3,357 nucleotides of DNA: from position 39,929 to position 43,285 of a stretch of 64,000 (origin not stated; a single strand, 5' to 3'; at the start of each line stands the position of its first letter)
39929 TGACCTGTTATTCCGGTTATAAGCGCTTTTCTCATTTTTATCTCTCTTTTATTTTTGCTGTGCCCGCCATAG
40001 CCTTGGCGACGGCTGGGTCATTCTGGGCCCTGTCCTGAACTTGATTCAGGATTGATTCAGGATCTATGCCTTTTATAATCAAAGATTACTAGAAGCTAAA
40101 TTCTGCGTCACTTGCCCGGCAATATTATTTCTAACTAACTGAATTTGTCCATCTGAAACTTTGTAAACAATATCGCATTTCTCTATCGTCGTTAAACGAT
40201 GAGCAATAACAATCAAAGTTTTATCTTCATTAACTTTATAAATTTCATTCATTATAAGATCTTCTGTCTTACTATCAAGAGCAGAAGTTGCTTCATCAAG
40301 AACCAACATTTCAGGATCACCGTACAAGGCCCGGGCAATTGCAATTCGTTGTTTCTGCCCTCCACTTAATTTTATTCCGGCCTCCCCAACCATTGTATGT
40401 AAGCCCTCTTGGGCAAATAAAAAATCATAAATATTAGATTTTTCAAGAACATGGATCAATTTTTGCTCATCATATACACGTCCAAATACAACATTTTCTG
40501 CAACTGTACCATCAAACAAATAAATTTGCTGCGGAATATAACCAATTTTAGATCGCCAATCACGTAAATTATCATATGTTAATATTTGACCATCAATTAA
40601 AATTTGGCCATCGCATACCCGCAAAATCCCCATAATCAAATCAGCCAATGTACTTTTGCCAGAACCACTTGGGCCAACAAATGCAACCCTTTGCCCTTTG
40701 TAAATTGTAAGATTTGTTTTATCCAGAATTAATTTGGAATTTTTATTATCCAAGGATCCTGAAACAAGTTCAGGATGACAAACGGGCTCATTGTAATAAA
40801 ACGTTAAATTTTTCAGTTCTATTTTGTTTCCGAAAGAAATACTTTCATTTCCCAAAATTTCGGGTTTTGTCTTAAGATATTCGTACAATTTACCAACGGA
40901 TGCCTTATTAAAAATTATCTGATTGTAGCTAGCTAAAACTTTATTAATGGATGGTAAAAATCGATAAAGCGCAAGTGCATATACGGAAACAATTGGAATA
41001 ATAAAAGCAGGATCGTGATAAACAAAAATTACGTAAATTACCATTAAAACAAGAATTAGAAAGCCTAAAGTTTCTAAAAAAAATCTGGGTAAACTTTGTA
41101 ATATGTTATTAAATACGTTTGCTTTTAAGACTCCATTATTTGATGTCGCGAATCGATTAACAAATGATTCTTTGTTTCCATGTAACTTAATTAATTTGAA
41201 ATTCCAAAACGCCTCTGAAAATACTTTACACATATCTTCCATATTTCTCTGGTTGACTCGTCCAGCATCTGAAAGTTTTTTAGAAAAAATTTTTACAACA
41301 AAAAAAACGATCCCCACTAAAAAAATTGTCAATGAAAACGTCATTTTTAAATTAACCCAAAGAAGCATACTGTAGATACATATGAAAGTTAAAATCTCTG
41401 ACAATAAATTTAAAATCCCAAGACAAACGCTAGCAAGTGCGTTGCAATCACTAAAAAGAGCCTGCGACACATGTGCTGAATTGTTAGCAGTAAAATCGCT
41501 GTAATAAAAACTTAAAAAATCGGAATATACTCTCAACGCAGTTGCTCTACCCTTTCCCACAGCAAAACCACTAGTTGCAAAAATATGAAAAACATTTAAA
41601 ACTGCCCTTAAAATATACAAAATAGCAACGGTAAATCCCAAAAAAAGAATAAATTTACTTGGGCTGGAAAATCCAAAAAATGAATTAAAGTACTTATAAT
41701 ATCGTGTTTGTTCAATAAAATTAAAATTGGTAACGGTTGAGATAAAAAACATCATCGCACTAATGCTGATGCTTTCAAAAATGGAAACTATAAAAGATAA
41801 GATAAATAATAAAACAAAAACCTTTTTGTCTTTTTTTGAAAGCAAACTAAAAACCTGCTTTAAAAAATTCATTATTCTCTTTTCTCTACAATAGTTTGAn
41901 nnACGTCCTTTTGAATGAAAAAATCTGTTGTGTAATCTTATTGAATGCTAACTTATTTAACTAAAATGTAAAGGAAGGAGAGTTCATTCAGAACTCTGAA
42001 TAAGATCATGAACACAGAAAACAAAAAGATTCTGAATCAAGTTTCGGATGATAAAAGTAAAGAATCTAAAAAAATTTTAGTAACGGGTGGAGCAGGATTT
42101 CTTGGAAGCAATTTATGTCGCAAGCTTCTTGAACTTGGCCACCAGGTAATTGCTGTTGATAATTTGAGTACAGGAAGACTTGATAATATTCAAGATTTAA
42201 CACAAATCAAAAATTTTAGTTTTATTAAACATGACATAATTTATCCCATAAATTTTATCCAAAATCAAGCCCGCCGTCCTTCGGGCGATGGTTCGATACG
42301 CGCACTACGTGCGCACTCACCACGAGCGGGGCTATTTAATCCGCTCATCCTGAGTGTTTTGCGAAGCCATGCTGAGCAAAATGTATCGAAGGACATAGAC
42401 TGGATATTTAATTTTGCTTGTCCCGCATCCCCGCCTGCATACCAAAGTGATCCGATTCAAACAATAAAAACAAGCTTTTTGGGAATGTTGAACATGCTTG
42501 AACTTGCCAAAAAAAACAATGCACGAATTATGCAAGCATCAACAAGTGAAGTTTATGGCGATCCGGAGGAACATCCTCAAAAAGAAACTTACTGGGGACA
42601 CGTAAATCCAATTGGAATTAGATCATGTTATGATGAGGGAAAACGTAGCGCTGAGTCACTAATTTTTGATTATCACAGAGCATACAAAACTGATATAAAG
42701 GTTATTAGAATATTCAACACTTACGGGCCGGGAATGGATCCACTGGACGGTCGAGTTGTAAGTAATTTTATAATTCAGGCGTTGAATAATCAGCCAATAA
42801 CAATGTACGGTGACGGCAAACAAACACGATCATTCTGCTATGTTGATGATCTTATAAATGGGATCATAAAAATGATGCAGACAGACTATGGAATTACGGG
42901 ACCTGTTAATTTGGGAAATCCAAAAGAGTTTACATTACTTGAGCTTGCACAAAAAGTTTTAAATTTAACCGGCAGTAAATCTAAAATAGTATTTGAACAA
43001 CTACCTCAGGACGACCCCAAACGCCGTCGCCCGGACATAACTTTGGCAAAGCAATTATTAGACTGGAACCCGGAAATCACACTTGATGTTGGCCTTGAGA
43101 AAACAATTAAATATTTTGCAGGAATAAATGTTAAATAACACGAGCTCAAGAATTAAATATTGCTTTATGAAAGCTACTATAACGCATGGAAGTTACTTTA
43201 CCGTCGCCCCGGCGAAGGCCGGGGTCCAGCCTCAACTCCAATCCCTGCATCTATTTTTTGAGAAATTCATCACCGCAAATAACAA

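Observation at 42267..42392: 42-residue GC-rich insertion in UDP-xylose synthase between the HD strand and the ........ motif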

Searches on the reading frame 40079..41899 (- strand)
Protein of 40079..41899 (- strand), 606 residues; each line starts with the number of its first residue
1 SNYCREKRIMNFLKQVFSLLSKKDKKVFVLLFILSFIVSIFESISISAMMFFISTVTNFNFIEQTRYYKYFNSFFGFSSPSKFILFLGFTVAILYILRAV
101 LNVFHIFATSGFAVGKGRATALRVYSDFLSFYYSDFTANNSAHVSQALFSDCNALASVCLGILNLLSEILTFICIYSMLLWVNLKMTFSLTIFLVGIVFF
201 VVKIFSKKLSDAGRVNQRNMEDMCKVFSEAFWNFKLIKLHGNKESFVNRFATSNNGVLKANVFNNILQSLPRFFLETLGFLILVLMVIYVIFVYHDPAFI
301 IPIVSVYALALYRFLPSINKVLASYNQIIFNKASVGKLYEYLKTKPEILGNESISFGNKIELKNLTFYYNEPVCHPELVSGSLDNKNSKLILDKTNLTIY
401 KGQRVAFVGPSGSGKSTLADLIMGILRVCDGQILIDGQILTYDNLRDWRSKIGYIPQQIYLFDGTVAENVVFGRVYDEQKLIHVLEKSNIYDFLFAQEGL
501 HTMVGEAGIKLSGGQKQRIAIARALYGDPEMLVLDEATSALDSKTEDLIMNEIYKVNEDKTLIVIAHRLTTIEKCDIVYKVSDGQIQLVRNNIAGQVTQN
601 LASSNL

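Call 68: search_protein_families(library=pfam, proteins=[window:40079-41899:-])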
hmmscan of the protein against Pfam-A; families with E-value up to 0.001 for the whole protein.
window:40079-41899:- (606 aa): 4 families
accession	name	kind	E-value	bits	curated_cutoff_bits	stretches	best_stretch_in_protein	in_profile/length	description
PF00005.33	ABC_tran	-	1.7e-33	116.6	25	1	392-539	1-137/137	ABC transporter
PF00664.28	ABC_membrane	-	6.4e-10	39.6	28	1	33-292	2-248/274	ABC transporter transmembrane region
PF02463.25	SMC_N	-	8.6e-10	38.8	40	1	400-583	22-213/220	RecF/RecN/SMC N terminal domain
PF13555.12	AAA_29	-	7.6e-05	22.8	27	1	397-426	17-46/61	P-loop containing region of AAA domain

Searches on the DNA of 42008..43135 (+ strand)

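Call 9: search_rna_families(source=window, start=42150, end=42500, threshold=evalue, max_evalue=10, show_alignments=3)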
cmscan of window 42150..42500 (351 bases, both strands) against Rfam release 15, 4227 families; matches with E-value up to 10: 3.
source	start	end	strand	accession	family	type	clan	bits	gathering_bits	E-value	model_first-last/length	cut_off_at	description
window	42225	42249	+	RF01574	DdR6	Gene; snRNA; snoRNA; CD-box;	-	14.4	90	8.3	1-86/86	no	Dictyostelium snoRNA DdR6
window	42455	42474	-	RF01561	DdR11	Gene; snRNA; snoRNA; CD-box;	-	14.2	65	3.1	57-76/76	no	Dictyostelium snoRNA DdR11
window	42166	42281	+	RF00360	snoZ107_R87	Gene; snRNA; snoRNA; CD-box;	-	12.4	50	9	1-117/117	no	Small nucleolar RNA Z107/R87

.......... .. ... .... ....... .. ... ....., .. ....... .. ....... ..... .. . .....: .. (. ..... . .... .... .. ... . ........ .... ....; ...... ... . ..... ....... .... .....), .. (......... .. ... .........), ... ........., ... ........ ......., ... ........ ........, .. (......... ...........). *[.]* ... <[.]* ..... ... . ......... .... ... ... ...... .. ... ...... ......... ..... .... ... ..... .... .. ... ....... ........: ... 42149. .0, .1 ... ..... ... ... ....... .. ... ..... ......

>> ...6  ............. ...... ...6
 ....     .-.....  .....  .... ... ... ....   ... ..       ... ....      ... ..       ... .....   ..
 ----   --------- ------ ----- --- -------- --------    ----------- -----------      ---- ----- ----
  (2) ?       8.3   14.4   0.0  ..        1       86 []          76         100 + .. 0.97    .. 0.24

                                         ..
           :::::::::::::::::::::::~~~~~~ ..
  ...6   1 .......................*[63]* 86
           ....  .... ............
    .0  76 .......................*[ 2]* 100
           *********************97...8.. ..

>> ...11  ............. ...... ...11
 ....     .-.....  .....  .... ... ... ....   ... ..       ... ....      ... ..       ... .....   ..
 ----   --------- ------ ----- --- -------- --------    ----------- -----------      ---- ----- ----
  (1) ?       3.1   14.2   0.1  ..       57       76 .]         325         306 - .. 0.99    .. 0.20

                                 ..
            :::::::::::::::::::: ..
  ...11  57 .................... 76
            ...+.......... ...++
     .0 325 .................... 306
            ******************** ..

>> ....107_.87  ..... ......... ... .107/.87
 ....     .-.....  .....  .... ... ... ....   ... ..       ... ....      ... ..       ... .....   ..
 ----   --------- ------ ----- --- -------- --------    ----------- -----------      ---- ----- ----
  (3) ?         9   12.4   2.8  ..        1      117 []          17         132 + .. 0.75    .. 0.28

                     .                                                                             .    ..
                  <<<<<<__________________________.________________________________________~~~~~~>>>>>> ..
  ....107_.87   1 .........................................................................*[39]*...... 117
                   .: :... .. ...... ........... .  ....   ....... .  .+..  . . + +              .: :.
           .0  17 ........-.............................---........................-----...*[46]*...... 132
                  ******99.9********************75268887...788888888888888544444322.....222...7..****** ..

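Call 82: search_dna_similar(query=window:42249-42397:+, collection=plasmids, mode=distant, max_evalue=0.001, max_rows=25)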
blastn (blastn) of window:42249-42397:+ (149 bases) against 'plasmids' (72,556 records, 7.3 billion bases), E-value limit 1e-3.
No match.

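Call 83: search_dna_similar(query=L001:19389-19511:-, collection=plasmids, mode=distant, max_evalue=0.001, max_rows=25)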
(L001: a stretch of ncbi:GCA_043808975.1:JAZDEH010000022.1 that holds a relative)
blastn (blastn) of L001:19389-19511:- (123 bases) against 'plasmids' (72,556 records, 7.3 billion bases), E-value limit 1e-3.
Records with a match: 1; places in all: 2; records where one place covers at least 80% of the query: 0.
Best place of each record, by identity: 80-90% 1.
By first word of the organism name: Comamonas 1.
By predicted mobility (MOB-suite, as given by PLSDB): non-mobilizable 1.
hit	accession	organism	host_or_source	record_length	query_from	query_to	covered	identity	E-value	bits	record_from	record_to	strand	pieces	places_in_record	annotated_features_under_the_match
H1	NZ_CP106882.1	Comamonas endophytica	Indosasa shibataeoides,cell culture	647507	38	104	54%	80.6%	3e-8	64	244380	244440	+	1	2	none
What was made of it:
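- Tried and rejected: No hit for the B-type block, and one unannotated Comamonas megaplasmid hit for the A-type core (calls 82, 83).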

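Call 84: search_with_rna_model(model_id=R1, sources=[L001, L003, L005, L006, L010, L021, L024, L026, L037, L039, L049, L063, L066, L071, L075, L078, L085, L088, L095, L097, L098, L100, L104, L105, L108, L110, L111, L112, L113, L115, L119, L120, L122, L124, L127, L129, L132, L134], max_evalue=0.001)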
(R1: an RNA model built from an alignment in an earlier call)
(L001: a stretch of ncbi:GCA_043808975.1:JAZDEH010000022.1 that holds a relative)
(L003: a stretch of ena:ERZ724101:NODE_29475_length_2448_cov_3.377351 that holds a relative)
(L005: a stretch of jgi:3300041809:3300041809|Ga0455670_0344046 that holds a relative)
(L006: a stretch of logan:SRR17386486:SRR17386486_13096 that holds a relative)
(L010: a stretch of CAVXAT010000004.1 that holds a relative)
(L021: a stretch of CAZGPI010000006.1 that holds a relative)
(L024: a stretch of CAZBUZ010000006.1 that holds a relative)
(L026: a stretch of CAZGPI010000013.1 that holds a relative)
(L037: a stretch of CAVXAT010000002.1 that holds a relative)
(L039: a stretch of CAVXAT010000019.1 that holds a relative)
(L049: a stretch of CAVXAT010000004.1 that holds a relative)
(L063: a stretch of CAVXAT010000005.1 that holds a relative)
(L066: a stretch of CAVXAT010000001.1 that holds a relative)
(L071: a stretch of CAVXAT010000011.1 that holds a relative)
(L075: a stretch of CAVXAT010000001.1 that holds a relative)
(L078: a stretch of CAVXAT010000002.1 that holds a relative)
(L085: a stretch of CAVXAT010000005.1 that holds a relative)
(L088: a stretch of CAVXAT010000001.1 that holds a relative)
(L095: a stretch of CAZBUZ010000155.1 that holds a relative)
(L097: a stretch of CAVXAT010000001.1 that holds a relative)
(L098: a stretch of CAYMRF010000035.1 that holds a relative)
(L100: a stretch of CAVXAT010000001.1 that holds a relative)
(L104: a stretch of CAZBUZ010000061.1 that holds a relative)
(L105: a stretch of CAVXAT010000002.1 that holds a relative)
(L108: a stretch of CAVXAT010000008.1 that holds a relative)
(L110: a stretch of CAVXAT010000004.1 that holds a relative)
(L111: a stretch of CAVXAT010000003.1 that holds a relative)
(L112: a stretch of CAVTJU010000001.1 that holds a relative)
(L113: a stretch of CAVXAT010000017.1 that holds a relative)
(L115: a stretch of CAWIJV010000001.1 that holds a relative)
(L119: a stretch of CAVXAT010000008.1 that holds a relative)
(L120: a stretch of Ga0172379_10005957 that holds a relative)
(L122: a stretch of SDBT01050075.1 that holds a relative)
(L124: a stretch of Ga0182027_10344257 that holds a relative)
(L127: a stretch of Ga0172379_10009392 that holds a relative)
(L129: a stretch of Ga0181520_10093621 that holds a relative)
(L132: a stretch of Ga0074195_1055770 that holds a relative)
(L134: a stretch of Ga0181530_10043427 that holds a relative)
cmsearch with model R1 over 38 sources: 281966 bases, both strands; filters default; matches with E-value up to 0.001: 38.
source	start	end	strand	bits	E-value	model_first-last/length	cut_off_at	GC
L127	10113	10246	-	144.5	5.9e-31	1-132/132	no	0.57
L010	119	242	-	134.1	1.4e-28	1-132/132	no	0.6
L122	3145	3299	-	108.8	9.7e-23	1-132/132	no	0.6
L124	435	628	-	107.8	1.7e-22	1-132/132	no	0.6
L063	7235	7403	+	96.7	5.7e-20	1-132/132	no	0.62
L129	1277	1443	+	91.5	9.1e-19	1-132/132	no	0.58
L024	4954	5104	-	89.4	2.8e-18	1-132/132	no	0.66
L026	5690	5876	-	85.1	2.7e-17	1-132/132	no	0.56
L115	2473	2592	+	77.8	1.3e-15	1-132/132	no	0.47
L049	6027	6156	+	72.2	2.4e-14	1-132/132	no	0.55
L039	7584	7713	+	69.1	1.3e-13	1-132/132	no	0.58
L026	1706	1858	-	59.8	1.8e-11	1-132/132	no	0.51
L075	229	319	-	58.1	4.5e-11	1-132/132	no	0.6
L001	5966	6056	-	55.9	1.4e-10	1-132/132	no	0.63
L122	3383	3541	-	54.3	3.3e-10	1-132/132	no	0.48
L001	19405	19496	-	54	3.8e-10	1-132/132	no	0.61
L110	1809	1900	+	52.1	1e-09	1-132/132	no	0.62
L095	1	133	+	46.5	2e-08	22-132/132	5'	0.61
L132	361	462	-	46.5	2e-08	1-132/132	no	0.53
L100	703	830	-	43.7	8.9e-08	1-132/132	no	0.64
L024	4962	5077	+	43.2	1.2e-07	28-124/132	no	0.63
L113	779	906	-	41.9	2.3e-07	1-132/132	no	0.66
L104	1956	2085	+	41.4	3e-07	1-132/132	no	0.51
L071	345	477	-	41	3.7e-07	1-132/132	no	0.64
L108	3119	3246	+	40.1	5.9e-07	1-132/132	no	0.63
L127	10121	10219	+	38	1.8e-06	28-124/132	no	0.51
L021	5042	5178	+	36.5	4e-06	1-132/132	no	0.47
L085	2602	2729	-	36.2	4.8e-06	1-132/132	no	0.67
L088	5711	5838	-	35.5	7e-06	1-132/132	no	0.67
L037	7521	7650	-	34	1.5e-05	1-132/132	no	0.63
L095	3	152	-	33.6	1.9e-05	1-132/132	no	0.6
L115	2492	2608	-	32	4.4e-05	1-132/132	no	0.47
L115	6217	6309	+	31.7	5e-05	1-132/132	no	0.51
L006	3028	3119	-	31.3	6.4e-05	1-132/132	no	0.66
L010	128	214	+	30.7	8.9e-05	29-123/132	no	0.56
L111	4674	4757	-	29.3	0.00018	1-132/132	no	0.6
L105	3859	4021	-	28.8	0.00024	1-132/132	no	0.67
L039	5509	5573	-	26.8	0.0007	1-132/132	no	0.62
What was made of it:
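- R1 detects A-type copies at E=1e-10 (call 84).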
